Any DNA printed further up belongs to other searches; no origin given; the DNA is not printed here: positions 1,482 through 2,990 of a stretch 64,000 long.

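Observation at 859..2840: TruD-family pseudouridine synthase translationally coupled to a Cas6 endoribonuclease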

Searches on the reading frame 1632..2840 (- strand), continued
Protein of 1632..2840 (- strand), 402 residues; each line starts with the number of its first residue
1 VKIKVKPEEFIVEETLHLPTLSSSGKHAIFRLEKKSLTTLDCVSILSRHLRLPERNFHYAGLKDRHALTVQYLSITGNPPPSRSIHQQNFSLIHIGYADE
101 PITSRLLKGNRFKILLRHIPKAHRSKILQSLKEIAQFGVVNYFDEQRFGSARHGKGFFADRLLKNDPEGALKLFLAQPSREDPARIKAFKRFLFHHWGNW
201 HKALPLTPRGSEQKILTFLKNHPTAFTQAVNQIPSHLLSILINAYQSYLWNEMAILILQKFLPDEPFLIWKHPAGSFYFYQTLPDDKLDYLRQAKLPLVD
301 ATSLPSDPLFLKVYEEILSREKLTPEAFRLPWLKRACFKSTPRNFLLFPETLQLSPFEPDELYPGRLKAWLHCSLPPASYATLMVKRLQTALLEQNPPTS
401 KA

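Call 64: search_solved_structures(query=window:1635-2840:-, max_evalue=0.001, show_alignments=1)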
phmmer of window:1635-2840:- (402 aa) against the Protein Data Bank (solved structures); distinct sequences matched with E-value up to 0.001: 6.
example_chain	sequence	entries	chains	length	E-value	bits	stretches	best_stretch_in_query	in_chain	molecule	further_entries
1z2z_A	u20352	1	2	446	3.3e-27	98.7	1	6-254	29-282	Probable tRNA pseudouridine synthase D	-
5kkp_A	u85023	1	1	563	3.4e-20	75.6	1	23-260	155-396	Pseudouridylate synthase 7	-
7mzv_A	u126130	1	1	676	5.9e-17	64.9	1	29-255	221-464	Multisubstrate pseudouridine synthase 7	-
1sb7_A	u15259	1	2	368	1.1e-14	57.5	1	3-150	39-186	tRNA pseudouridine synthase D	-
1si7_A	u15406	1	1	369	1.1e-14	57.5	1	3-150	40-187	tRNA pseudouridine synthase D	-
1szw_A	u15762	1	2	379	1.3e-14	57.2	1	3-150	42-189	tRNA pseudouridine synthase D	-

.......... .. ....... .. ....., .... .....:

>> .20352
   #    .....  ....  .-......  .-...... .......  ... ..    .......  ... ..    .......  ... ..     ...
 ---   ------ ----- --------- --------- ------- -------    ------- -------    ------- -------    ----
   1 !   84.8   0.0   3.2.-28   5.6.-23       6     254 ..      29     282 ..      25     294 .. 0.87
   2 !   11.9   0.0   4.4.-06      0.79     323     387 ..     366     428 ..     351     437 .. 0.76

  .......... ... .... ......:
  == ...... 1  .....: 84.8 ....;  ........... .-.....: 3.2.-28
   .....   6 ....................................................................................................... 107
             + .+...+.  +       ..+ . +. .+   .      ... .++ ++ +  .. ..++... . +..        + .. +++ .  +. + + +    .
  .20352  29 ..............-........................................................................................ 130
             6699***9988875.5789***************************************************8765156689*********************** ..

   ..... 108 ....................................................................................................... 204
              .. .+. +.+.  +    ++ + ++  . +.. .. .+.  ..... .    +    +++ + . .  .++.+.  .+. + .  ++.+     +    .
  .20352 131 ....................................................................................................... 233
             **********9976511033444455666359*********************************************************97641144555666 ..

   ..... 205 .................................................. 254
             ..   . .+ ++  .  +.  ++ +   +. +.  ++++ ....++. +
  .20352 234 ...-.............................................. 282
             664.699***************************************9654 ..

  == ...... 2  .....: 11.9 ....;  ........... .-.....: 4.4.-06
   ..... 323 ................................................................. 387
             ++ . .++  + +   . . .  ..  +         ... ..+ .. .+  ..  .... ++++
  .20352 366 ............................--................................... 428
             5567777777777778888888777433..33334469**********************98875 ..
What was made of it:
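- On TruD / Pus7 pseudouridine synthase family (Pfam PF01142): They align to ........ and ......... of 1Z2Z (call 64).
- Checked: They align with the catalytic-Asp and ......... regions of the solved TruD 1Z2Z (call 64).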
